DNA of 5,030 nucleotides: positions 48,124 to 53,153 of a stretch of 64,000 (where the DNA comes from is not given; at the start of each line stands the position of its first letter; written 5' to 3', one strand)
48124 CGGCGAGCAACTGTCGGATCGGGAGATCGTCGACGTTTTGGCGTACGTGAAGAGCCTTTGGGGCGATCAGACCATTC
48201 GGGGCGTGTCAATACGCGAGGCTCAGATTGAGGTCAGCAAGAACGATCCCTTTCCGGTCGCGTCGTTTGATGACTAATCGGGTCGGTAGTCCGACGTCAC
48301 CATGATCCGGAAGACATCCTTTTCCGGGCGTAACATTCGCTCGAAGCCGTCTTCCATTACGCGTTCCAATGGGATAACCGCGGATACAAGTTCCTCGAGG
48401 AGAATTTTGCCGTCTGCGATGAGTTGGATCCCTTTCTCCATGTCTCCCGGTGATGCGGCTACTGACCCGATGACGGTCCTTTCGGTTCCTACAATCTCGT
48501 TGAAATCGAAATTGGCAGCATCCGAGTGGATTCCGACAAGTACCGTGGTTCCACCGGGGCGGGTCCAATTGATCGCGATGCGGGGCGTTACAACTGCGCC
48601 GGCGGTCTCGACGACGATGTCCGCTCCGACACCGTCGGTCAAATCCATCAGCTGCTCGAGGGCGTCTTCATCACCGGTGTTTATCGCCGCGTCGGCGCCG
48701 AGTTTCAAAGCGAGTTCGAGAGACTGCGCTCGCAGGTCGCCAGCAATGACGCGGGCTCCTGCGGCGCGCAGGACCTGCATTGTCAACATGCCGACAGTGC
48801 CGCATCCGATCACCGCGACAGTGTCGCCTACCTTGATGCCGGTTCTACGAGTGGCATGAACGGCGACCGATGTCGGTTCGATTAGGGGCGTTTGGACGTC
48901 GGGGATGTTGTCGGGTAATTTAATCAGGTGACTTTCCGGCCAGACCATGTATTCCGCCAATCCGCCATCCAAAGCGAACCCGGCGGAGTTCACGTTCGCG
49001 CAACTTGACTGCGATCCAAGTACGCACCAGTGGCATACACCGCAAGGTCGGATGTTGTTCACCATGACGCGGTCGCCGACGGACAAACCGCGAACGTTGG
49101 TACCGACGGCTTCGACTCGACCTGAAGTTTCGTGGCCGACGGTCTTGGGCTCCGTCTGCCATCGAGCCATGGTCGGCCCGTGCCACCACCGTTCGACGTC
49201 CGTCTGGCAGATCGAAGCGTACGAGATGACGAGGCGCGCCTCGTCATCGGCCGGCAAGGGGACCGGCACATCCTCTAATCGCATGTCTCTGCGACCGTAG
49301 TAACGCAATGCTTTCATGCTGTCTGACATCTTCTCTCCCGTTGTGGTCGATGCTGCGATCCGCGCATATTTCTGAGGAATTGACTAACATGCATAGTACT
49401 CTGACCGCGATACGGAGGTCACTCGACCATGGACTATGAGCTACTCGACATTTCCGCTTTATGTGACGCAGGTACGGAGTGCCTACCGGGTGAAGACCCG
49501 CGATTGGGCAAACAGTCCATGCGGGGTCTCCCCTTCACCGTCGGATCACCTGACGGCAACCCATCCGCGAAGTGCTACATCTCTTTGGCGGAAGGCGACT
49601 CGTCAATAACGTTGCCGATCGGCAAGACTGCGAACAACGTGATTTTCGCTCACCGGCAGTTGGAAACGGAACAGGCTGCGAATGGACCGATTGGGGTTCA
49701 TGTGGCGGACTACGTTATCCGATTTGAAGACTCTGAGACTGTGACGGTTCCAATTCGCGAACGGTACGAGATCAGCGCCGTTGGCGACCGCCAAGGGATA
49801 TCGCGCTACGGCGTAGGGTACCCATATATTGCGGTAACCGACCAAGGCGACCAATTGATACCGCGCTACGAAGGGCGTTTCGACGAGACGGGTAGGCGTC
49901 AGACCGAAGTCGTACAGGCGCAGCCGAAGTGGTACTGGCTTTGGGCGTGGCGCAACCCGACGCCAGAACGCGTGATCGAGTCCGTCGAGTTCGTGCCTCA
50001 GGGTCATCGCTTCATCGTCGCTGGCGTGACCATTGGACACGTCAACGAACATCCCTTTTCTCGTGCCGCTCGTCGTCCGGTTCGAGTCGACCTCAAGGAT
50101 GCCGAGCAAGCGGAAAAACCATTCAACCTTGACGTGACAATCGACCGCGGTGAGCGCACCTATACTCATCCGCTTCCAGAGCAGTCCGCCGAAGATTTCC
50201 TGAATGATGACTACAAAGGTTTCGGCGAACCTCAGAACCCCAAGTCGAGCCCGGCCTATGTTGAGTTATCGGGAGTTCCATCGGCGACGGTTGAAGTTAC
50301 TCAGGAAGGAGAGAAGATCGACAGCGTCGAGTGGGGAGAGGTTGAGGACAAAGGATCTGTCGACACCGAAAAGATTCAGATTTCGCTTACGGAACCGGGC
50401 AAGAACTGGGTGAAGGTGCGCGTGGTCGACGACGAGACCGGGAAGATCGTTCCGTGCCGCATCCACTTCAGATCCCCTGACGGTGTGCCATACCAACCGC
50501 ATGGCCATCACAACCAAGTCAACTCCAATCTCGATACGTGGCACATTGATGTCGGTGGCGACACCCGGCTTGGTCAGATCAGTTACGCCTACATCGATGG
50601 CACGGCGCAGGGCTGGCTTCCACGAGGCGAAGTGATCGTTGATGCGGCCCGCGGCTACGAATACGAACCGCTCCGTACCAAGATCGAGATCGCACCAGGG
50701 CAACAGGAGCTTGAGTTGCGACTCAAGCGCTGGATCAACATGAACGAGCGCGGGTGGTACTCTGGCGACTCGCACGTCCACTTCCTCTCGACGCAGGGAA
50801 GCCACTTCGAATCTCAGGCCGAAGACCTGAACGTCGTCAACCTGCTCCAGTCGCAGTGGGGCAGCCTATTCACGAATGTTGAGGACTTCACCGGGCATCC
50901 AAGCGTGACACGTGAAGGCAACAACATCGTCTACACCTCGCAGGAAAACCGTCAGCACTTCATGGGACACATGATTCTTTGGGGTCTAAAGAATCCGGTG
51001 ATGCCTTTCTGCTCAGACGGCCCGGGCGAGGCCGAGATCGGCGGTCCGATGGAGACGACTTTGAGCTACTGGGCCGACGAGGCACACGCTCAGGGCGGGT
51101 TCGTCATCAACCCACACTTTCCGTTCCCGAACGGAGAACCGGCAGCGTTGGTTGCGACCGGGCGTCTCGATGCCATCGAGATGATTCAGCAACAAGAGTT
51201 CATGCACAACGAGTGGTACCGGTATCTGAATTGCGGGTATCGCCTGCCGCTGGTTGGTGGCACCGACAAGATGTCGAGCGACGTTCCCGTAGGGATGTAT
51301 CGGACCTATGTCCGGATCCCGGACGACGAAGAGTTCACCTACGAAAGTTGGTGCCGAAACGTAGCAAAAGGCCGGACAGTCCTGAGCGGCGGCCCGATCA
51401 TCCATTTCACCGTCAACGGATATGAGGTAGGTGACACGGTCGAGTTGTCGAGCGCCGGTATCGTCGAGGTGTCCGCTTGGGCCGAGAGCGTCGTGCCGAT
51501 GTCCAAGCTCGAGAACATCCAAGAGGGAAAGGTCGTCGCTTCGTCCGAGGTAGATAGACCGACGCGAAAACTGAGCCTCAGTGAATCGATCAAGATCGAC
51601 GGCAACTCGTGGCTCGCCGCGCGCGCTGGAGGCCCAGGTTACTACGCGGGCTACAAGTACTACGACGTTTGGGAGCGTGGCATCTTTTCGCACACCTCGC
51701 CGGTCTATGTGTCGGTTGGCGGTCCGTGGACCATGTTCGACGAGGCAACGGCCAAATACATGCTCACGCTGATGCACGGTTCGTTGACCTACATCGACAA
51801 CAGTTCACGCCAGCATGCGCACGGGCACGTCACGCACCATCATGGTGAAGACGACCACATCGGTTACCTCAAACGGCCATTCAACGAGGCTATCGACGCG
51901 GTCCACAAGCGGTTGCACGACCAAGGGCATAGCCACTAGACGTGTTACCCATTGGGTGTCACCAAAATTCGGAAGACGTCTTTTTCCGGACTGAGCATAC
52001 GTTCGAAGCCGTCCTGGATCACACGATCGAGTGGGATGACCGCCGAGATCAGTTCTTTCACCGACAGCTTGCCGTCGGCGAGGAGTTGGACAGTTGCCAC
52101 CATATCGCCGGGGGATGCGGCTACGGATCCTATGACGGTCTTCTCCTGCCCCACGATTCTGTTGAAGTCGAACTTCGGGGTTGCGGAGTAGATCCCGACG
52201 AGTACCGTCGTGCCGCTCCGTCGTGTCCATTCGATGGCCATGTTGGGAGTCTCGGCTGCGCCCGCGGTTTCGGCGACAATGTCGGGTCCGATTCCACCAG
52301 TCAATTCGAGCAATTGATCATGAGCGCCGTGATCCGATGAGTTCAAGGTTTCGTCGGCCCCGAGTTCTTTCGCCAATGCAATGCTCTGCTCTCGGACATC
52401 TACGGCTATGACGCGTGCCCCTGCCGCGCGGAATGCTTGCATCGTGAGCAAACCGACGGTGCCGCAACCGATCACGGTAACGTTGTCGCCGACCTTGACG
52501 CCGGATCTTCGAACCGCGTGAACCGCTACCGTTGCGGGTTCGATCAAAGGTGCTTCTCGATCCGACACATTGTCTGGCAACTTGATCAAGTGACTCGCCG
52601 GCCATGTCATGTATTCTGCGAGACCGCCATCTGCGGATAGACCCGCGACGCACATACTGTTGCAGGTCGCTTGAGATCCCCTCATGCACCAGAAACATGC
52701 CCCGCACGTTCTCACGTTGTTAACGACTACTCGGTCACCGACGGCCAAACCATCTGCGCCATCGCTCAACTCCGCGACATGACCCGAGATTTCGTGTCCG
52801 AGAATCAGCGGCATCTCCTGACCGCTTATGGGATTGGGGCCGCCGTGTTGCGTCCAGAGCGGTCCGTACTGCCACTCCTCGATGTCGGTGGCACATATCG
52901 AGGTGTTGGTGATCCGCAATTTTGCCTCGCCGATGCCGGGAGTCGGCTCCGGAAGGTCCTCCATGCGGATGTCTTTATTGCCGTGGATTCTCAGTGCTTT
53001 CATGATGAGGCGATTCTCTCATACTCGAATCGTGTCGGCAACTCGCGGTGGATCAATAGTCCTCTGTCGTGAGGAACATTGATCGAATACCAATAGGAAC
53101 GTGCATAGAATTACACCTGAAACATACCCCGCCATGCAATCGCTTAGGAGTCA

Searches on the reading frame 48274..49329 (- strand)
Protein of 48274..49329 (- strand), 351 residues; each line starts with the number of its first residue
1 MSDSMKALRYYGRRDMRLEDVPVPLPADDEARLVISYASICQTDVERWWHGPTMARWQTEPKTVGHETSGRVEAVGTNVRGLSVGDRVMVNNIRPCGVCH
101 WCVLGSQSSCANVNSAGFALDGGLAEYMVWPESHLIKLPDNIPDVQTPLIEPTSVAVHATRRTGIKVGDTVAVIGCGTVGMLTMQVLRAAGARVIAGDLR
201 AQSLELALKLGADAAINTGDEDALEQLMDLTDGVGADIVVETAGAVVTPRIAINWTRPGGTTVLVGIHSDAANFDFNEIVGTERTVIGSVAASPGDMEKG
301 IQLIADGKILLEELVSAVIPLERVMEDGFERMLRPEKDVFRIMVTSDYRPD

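Call 65: search_protein_families(library=ncbifam, proteins=[window:48274-49329:-], max_evalue=1e-8)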
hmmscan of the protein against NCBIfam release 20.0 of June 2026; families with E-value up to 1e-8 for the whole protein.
window:48274-49329:- (351 aa): 20 families
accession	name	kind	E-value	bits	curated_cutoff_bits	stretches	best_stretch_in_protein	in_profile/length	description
NF041097.1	keto_inos_dh_IolM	equivalog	2e-61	207.8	450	1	6-326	30-372/389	scyllo-inosose 3-dehydrogenase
TIGR00692.1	tdh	equivalog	9.7e-53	179.4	458.35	1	16-332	11-328/340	L-threonine 3-dehydrogenase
NF003808.0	PRK05396.1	equivalog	2.6e-51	174.5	380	1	13-290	10-287/341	L-threonine 3-dehydrogenase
NF007642.0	PRK10309.1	equivalog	5.7e-46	157.3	550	1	5-322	1-324/347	galactitol-1-phosphate 5-dehydrogenase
NF007489.0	PRK10083.1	equivalog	2.1e-45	155.2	376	1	15-342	11-333/339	Zn-dependent oxidoreductase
NF006940.0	PRK09422.1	equivalog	9.7e-44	149.7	344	1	22-310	18-304/338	alcohol dehydrogenase AdhP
NF007375.0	PRK09880.1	equivalog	3.7e-41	141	469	1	30-324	29-323/344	L-idonate 5-dehydrogenase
NF010344.0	PRK13771.1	subfamily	5.9e-38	130.7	349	1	13-344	10-331/334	putative alcohol dehydrogenase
TIGR03989.1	Rxyl_3153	subfamily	8.1e-37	127.3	440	2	118-333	135-359/370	NDMA-dependent alcohol dehydrogenase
TIGR03451.1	mycoS_dep_FDH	equivalog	4.9e-35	121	512.9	2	162-344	171-356/358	S-(hydroxymethyl)mycothiol dehydrogenase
NF041172.1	AcrlCoa_red_Thmprot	equivalog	1.1e-33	116.6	500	1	5-344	1-332/334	acryloyl-CoA reductase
TIGR03201.1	dearomat_had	equivalog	2.4e-33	115.7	338.65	1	16-324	11-329/349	6-hydroxycyclohex-1-ene-1-carbonyl-CoA dehydrogenase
NF047908.1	AldhRedAhr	equivalog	5.4e-31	107.7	470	1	28-310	28-304/335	NADPH-dependent aldehyde reductase Ahr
TIGR03366.1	HpnZ_proposed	hypoth_equivalog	6.9e-31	107.6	328.1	1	31-324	8-315/315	putative phosphonate catabolism associated alcohol dehydrogenase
TIGR02822.1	adh_fam_2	subfamily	7.5e-28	97.5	283.5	1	16-291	15-280/329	zinc-binding alcohol dehydrogenase family protein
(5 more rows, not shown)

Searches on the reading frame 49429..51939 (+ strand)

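Call 66: search_protein_families(library=ncbifam, proteins=[window:49429-51939:+], max_evalue=1e-8)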
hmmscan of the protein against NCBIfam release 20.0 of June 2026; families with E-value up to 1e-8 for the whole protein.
window:49429-51939:+ (836 aa): 1 family
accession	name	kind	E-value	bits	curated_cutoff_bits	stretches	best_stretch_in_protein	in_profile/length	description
NF038032.1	CehA_McbA_metalo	domain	4.1e-48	164.4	80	1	442-761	1-314/315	CehA/McbA family metallohydrolase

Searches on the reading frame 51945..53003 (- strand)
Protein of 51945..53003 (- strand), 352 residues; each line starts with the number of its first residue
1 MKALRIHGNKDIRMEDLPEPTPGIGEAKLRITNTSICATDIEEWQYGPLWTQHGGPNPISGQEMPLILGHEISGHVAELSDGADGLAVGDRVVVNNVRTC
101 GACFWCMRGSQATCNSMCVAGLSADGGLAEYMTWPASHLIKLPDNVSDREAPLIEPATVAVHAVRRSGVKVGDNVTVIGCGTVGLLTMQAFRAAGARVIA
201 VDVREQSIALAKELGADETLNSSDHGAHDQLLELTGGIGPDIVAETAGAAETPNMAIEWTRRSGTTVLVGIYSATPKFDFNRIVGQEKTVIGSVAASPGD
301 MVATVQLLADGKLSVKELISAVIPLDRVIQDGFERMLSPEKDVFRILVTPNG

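Call 66: search_protein_families(library=ncbifam, proteins=[window:51945-53003:-], max_evalue=1e-8)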
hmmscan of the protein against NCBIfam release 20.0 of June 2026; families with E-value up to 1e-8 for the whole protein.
window:51945-53003:- (352 aa): 21 families
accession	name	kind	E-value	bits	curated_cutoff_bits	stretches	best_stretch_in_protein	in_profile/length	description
NF041097.1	keto_inos_dh_IolM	equivalog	8.2e-55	186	450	1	4-330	32-372/389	scyllo-inosose 3-dehydrogenase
NF003808.0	PRK05396.1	equivalog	1e-52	179.1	380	1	1-338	1-330/341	L-threonine 3-dehydrogenase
TIGR00692.1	tdh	equivalog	1.7e-51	175.3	458.35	1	7-338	6-330/340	L-threonine 3-dehydrogenase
NF007375.0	PRK09880.1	equivalog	7.1e-44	150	469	1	28-327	31-322/344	L-idonate 5-dehydrogenase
NF007642.0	PRK10309.1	equivalog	1.2e-43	149.7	550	1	1-321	1-319/347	galactitol-1-phosphate 5-dehydrogenase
NF007489.0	PRK10083.1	equivalog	1.4e-43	149.2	376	1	1-347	1-334/339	Zn-dependent oxidoreductase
NF006940.0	PRK09422.1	equivalog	6e-43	147.1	344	1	1-316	1-306/338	alcohol dehydrogenase AdhP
NF010344.0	PRK13771.1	subfamily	4.8e-38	131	349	1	1-350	1-333/334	putative alcohol dehydrogenase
TIGR03451.1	mycoS_dep_FDH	equivalog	1.9e-36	125.7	512.9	1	10-345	12-353/358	S-(hydroxymethyl)mycothiol dehydrogenase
NF041172.1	AcrlCoa_red_Thmprot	equivalog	3.6e-36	124.8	500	1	1-349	1-333/334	acryloyl-CoA reductase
TIGR03989.1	Rxyl_3153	subfamily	7.8e-35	120.8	440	2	122-338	135-360/370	NDMA-dependent alcohol dehydrogenase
TIGR03201.1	dearomat_had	equivalog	6.7e-34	117.5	338.65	1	12-335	11-335/349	6-hydroxycyclohex-1-ene-1-carbonyl-CoA dehydrogenase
TIGR03366.1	HpnZ_proposed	hypoth_equivalog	1.3e-33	116.5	328.1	1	62-328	31-315/315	putative phosphonate catabolism associated alcohol dehydrogenase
NF047908.1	AldhRedAhr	equivalog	2.1e-28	99.2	470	1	62-313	55-303/335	NADPH-dependent aldehyde reductase Ahr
TIGR02822.1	adh_fam_2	subfamily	2.3e-28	99.2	283.5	1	12-308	15-293/329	zinc-binding alcohol dehydrogenase family protein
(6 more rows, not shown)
